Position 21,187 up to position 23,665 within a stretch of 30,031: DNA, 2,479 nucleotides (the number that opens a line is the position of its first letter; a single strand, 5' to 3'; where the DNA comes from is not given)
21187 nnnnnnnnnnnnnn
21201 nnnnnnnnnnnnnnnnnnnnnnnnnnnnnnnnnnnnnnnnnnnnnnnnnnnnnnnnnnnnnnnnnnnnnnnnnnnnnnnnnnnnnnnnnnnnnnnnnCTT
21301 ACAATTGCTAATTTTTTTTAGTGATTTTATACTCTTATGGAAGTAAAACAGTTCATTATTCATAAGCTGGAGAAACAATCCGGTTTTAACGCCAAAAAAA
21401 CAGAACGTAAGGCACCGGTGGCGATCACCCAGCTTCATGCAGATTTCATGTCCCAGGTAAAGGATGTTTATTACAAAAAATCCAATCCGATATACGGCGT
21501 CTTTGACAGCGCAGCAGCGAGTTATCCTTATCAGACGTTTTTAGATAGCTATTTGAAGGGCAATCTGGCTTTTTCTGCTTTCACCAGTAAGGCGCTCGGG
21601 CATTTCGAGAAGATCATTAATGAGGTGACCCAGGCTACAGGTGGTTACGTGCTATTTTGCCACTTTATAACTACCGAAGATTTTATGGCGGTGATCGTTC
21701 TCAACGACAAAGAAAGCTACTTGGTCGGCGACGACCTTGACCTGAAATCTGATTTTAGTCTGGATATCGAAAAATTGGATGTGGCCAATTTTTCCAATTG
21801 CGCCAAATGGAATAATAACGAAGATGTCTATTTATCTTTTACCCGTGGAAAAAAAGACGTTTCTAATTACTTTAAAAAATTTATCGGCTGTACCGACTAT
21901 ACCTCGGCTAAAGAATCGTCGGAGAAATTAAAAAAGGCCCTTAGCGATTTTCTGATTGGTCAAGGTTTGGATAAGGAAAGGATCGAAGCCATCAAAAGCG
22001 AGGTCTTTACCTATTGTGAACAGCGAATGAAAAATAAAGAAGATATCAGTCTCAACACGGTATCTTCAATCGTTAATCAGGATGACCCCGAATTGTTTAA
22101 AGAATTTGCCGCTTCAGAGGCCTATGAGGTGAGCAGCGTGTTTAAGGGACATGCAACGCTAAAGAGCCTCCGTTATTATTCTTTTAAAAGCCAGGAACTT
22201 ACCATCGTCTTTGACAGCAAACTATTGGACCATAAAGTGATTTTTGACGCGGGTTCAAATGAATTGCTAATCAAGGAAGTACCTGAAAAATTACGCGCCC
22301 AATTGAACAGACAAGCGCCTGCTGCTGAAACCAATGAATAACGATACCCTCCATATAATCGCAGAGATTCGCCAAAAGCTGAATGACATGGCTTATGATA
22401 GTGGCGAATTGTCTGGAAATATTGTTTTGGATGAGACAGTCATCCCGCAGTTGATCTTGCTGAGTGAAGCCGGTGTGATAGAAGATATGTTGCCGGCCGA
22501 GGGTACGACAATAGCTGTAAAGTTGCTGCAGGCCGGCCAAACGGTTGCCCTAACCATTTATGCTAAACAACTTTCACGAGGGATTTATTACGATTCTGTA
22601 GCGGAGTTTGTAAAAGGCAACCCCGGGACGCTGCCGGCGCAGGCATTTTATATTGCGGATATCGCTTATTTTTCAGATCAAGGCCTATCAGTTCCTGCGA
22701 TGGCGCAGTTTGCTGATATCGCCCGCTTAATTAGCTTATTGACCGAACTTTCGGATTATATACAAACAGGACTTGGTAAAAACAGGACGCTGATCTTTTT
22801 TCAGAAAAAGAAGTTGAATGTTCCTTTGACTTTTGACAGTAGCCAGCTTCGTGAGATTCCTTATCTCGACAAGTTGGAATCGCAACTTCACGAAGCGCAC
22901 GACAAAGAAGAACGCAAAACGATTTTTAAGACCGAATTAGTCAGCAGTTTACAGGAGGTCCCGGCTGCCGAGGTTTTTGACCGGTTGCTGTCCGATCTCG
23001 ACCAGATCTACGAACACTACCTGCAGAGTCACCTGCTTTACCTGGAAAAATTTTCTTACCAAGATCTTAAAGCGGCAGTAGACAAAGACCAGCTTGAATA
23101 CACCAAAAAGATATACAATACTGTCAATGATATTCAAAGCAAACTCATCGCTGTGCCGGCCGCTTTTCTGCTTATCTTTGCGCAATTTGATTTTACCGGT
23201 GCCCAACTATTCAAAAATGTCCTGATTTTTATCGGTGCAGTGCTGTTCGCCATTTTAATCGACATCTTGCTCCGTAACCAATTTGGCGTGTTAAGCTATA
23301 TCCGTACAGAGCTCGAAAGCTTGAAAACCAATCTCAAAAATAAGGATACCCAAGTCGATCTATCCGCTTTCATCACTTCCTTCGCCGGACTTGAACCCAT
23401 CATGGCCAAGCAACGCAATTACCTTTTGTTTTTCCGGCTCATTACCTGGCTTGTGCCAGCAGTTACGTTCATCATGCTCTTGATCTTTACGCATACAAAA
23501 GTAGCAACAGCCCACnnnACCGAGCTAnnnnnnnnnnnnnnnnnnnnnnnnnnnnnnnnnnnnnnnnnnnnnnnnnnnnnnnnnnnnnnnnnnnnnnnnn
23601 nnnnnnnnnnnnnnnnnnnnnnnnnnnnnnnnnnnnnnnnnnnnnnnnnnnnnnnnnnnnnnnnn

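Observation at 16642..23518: Ten-gene, tightly coupled, compositionally distinct operon: envelope proteins, a His-Me nuclease and an NdpA-like DNA binder (candidate undescribed defence or conflict system)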

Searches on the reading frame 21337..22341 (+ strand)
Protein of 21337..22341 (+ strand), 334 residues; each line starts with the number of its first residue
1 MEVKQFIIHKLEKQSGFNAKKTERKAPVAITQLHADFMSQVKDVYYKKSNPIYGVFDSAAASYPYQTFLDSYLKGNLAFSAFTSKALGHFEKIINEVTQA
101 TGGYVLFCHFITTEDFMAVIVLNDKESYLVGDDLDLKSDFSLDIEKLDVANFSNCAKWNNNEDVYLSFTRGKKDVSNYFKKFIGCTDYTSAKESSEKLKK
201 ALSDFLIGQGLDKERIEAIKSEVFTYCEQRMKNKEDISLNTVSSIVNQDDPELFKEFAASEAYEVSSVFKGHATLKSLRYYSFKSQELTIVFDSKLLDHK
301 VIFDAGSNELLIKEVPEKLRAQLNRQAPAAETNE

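Call 3: search_protein_families(library=pfam, proteins=[window:21337-22341:+], max_evalue=1)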
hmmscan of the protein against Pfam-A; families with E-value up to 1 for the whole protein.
window:21337-22341:+ (334 aa): 1 family
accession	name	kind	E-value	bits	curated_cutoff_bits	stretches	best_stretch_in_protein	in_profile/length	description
PF04245.18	NA37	-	1.1e-56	193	24.6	1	7-320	1-325/325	37-kD nucleoid-associated bacterial protein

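Call 4: search_protein_families(library=padloc, proteins=[window:21337-22341:+], max_evalue=1)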
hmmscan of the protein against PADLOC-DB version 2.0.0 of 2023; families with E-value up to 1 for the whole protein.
window:21337-22341:+ (334 aa): 1 family
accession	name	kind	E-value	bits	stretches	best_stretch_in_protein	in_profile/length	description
PDLC01339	Csm3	-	0.027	13.5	1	74-214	27-157/163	"CAS-III-A,CAS-III-D; effector_G7"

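Call 5: search_protein_families(library=ncbifam, proteins=[window:21337-22341:+], max_evalue=1)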
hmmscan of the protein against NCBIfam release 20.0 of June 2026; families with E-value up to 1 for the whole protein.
window:21337-22341:+ (334 aa): 2 families
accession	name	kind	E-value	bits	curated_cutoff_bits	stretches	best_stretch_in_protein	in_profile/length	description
NF001557.0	PRK00378.1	equivalog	5e-66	223.2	341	1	1-327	3-331/334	nucleoid-associated protein YejK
NF053868.1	DS1_1_antiphage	equivalog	1.2e-24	87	330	1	35-272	65-319/369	nucleoid-associated anti-phage protein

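Call 7: search_protein_families(library=phrogs, proteins=[window:21337-22341:+], max_evalue=0.1)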
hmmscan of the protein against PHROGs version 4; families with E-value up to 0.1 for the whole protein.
window:21337-22341:+ (334 aa): 1 family
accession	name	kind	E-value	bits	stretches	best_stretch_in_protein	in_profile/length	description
phrog_3767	-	DNA, RNA and nucleotide metabolism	2.7e-69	234.7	1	1-327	3-336/338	nucleoid associated protein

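Call 72: search_solved_structures(query=window:21337-22338:+, max_evalue=0.01)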
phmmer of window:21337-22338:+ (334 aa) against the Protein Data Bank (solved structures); distinct sequences matched with E-value up to 0.01: 1.
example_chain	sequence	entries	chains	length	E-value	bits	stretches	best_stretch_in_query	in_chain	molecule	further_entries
9be2_A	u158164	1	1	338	5.1e-39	137.7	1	2-327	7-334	Nucleoid-associated protein YejK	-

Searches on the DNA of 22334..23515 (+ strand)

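Call 92: search_dna_similar(query=L096:1827-4026:+, collection=ecoli_genomes, mode=distant, max_evalue=0.00001, max_rows=10)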
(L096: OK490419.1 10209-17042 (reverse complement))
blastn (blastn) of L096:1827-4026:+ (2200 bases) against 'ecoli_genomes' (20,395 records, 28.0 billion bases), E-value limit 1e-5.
Records with a match: 37; places in all: 37; records where one place covers at least 80% of the query: 16.
Genomes with a match: 37 of 5426; with a place that covers at least 80% of the query: 16. Places per genome that has any: lowest 1, median 1, highest 1. On chromosomes: 37 places; on plasmids: 0.
Best place of each record, by identity: 60-80% 37.
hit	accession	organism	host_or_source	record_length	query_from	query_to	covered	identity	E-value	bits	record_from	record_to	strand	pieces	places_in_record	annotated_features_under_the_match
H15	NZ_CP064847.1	Escherichia coli strain 20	wastewater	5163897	28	2178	98%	76.0%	0e+0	1544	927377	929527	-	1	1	hypothetical protein | nucleoid-associated protein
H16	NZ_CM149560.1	Escherichia coli strain MEI7BO1-21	Soil surface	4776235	28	2178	98%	76.0%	0e+0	1544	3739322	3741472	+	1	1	hypothetical protein | nucleoid-associated protein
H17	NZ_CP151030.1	Escherichia coli strain 19KM1863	Cat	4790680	28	2178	98%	75.9%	0e+0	1539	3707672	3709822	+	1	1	hypothetical protein | nucleoid-associated protein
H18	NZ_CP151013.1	Escherichia coli strain 19KM1778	Dog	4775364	28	2178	98%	75.9%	0e+0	1539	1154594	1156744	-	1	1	hypothetical protein | nucleoid-associated protein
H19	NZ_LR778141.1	Escherichia coli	water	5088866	28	2178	98%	75.9%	0e+0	1539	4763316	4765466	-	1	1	hypothetical protein | nucleoid-associated protein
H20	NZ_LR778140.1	Escherichia coli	water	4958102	28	2178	98%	75.9%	0e+0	1539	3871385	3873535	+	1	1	hypothetical protein | nucleoid-associated protein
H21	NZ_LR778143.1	Escherichia coli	sediment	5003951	28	2178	98%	75.9%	0e+0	1539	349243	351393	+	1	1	hypothetical protein | nucleoid-associated protein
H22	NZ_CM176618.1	Escherichia coli strain 2c3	Gallus gallus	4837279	28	2178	98%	75.9%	0e+0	1539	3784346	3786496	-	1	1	hypothetical protein | nucleoid-associated protein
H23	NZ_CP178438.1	Escherichia coli strain JX21CE8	chicken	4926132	28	2178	98%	75.8%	0e+0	1530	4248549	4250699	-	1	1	hypothetical protein | nucleoid-associated protein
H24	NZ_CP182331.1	Escherichia coli strain A65EC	-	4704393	28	2178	98%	75.8%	0e+0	1530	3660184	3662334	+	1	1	hypothetical protein | nucleoid-associated protein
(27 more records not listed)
